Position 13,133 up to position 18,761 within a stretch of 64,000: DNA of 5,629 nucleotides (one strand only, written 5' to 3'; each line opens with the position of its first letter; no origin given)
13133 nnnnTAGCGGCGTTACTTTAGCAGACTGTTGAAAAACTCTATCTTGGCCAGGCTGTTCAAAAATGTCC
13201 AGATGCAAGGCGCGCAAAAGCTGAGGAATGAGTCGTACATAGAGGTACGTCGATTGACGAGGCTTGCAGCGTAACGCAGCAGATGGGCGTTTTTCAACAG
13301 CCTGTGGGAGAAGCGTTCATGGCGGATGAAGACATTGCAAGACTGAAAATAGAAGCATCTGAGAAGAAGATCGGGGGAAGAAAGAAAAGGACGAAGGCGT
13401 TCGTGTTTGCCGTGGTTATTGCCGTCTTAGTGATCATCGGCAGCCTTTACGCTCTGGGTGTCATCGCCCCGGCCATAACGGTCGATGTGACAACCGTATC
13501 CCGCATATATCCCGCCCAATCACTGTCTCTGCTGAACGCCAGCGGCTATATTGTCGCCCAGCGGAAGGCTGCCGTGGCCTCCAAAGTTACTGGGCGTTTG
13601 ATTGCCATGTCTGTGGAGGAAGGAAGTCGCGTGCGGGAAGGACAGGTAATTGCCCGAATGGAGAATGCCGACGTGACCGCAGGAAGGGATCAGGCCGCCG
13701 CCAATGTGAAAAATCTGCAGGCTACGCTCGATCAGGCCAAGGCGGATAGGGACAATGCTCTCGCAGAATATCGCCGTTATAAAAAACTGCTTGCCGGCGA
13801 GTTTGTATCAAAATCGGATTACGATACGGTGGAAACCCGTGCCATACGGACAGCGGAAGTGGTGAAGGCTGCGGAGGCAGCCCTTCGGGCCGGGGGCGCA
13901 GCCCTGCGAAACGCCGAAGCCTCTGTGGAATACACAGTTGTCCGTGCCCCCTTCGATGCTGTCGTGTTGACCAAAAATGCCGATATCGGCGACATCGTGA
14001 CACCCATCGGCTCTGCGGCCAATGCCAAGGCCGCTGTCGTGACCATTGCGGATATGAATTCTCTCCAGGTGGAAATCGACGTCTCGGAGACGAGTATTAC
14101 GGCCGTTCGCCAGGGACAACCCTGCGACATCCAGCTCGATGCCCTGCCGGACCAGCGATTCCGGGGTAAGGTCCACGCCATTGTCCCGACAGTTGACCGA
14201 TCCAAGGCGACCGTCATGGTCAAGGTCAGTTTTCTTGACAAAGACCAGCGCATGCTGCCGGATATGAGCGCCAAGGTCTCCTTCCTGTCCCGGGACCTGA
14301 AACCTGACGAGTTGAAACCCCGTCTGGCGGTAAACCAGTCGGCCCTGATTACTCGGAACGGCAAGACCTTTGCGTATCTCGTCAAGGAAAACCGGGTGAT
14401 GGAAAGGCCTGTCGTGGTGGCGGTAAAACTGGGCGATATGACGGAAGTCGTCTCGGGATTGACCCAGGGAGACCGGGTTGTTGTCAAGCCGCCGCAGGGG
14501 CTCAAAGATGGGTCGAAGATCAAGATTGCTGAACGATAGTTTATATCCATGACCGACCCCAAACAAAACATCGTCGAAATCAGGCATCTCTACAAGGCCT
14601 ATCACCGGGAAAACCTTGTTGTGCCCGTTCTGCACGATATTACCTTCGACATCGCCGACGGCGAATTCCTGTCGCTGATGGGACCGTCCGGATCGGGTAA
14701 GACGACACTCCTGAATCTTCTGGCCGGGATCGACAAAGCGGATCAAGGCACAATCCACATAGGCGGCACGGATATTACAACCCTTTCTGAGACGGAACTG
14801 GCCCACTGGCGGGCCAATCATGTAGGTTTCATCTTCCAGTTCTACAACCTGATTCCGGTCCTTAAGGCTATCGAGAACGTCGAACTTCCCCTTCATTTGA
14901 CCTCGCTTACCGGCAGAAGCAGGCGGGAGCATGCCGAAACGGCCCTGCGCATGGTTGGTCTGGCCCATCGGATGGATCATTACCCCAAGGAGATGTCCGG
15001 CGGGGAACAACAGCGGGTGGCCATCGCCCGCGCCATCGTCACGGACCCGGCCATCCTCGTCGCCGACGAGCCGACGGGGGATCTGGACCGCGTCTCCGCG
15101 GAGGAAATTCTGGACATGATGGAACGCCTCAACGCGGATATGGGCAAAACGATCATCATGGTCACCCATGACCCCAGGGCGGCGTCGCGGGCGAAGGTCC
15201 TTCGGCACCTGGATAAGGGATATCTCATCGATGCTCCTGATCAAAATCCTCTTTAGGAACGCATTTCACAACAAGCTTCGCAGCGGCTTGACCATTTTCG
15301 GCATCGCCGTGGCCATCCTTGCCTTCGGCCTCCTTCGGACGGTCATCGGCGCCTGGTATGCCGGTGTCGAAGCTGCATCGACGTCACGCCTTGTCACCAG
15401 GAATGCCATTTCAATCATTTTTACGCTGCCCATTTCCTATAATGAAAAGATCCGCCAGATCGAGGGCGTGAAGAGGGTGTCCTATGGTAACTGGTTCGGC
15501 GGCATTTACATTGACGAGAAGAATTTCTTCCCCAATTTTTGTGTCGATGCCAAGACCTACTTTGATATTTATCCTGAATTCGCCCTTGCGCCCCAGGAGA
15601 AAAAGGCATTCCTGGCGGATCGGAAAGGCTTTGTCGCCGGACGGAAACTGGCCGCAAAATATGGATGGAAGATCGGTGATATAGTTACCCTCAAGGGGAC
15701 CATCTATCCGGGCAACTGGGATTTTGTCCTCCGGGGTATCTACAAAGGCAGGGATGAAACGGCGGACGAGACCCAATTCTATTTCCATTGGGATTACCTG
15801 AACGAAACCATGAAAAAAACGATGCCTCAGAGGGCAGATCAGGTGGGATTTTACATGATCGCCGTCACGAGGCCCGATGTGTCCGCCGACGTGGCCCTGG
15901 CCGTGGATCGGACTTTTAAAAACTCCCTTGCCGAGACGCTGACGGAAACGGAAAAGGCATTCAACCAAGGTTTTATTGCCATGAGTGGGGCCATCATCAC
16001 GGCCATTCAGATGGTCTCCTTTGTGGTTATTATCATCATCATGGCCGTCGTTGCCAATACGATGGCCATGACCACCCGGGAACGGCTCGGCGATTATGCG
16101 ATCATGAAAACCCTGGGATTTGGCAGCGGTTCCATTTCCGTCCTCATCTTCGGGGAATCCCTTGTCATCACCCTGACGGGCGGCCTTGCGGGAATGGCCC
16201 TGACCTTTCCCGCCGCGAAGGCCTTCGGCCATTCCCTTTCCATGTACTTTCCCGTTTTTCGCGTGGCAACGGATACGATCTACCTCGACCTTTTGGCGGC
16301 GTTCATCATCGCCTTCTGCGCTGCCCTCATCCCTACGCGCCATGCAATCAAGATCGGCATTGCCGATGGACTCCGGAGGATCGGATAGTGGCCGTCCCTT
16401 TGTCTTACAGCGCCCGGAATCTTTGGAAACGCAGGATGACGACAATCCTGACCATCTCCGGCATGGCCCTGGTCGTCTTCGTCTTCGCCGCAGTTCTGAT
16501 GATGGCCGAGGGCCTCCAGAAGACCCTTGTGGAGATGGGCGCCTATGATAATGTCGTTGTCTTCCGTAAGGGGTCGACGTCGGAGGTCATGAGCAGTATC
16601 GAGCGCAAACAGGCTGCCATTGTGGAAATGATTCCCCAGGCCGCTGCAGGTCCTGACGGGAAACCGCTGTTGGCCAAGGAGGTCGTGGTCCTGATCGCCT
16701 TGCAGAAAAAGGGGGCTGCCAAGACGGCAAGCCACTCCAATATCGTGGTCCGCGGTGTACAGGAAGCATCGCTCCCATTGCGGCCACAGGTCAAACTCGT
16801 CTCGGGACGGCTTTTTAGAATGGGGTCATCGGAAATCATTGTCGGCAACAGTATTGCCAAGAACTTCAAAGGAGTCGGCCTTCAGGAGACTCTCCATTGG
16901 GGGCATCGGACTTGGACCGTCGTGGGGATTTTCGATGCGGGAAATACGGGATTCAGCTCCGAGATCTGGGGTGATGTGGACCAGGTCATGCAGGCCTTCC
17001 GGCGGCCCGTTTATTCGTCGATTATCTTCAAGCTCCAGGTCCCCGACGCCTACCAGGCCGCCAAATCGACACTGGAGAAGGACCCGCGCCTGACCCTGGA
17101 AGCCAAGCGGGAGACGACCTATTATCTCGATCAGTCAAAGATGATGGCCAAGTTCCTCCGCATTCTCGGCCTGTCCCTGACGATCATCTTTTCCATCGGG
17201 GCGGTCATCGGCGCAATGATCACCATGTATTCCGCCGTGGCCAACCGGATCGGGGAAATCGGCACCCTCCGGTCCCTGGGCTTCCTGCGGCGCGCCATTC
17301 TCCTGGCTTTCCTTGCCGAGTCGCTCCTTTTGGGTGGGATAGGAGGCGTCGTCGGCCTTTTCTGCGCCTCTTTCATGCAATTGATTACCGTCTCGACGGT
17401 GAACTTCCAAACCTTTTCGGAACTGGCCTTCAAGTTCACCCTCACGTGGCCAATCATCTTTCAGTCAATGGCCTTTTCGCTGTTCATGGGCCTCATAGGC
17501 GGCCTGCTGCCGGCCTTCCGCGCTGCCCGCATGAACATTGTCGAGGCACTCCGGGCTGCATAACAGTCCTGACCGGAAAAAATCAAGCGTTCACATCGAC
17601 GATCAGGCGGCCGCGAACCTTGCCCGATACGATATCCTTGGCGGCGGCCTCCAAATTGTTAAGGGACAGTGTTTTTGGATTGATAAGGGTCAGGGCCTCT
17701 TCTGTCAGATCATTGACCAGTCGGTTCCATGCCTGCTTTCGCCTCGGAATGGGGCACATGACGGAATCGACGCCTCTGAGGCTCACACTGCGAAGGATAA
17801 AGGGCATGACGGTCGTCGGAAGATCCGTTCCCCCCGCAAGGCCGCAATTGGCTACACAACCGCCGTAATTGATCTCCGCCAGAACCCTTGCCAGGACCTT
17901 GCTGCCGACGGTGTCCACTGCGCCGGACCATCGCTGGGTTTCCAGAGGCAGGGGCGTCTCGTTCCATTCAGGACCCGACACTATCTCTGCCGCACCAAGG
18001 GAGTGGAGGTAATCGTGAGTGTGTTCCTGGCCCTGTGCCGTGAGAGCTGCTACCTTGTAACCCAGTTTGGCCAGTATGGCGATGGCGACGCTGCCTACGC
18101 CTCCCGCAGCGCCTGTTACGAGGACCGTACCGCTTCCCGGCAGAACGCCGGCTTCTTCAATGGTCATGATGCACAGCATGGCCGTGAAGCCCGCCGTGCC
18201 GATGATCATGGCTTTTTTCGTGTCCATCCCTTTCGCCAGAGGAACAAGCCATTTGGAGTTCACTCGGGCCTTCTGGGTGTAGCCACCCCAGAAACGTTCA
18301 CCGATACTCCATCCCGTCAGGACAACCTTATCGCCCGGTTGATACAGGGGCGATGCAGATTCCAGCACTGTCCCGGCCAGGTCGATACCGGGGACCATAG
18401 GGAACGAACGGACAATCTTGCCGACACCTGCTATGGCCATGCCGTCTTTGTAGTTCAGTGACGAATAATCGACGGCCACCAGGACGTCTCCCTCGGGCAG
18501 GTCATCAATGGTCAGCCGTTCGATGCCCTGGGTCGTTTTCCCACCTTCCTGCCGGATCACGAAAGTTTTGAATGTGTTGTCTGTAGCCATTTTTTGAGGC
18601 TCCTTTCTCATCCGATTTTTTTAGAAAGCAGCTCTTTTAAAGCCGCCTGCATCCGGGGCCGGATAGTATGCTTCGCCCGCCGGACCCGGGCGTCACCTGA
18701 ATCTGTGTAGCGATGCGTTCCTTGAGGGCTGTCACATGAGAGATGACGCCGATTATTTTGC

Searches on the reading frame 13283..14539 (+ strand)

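Call 80: search_protein_families(library=pfam, proteins=[window:13283-14539:+], max_evalue=0.00001)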
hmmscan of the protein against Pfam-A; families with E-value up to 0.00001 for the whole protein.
window:13283-14539:+ (418 aa): 2 families
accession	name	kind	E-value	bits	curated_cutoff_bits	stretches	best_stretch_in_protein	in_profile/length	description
PF16576.10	HlyD_D23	-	1.8e-22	80.1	30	1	93-330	17-214/214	Barrel-sandwich domain of CusB or HlyD membrane-fusion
PF13437.12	HlyD_3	-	2.3e-17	64.1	22.2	1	219-320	1-96/106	HlyD family secretion protein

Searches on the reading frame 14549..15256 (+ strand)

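Call 80: search_protein_families(library=pfam, proteins=[window:14549-15256:+], max_evalue=0.00001)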
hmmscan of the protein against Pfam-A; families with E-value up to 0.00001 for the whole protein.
window:14549-15256:+ (235 aa): 1 family
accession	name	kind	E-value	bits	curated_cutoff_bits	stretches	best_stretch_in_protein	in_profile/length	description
PF00005.33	ABC_tran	-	1.9e-35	122.9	25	1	28-176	1-136/137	ABC transporter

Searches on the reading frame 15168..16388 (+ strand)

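Call 80: search_protein_families(library=pfam, proteins=[window:15168-16388:+], max_evalue=0.00001)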
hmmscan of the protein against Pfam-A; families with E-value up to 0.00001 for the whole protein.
window:15168-16388:+ (406 aa): 1 family
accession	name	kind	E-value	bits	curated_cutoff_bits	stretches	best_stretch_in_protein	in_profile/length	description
PF02687.27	FtsX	-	7.1e-13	49.1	25.5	1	282-397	2-119/120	FtsX-like permease C-terminal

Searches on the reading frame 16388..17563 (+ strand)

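Call 80: search_protein_families(library=pfam, proteins=[window:16388-17563:+], max_evalue=0.00001)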
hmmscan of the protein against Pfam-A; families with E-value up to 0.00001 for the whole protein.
window:16388-17563:+ (391 aa): 2 families
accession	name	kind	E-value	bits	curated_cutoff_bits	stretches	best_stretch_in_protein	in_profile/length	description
PF12704.14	MacB_PCD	-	2.9e-15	57.6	27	1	19-230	1-205/207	MacB-like periplasmic core domain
PF02687.27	FtsX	-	3.5e-12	46.9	25.5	1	264-384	3-120/120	FtsX-like permease C-terminal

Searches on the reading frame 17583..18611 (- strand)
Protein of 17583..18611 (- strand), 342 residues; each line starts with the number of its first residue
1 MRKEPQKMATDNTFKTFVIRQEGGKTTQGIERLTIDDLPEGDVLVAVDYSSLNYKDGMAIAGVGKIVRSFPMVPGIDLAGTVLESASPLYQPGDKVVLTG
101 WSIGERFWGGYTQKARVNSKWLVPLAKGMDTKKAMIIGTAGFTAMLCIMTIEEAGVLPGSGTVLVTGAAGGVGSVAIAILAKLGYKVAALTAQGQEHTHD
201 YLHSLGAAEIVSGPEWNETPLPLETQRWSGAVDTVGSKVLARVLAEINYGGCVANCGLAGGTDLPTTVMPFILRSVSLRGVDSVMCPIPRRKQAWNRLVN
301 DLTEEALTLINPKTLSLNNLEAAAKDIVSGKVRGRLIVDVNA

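Call 80: search_protein_families(library=pfam, proteins=[window:17583-18611:-], max_evalue=0.00001)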
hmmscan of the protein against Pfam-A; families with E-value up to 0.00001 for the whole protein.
window:17583-18611:- (342 aa): 2 families
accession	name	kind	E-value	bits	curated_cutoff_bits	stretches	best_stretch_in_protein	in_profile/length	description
PF08240.17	ADH_N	-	9.7e-11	42.3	23.5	1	40-126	2-103/104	Alcohol dehydrogenase GroES-like domain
PF00107.32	ADH_zinc_N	-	1.9e-10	41.2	31.8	1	171-285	1-116/129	Zinc-binding dehydrogenase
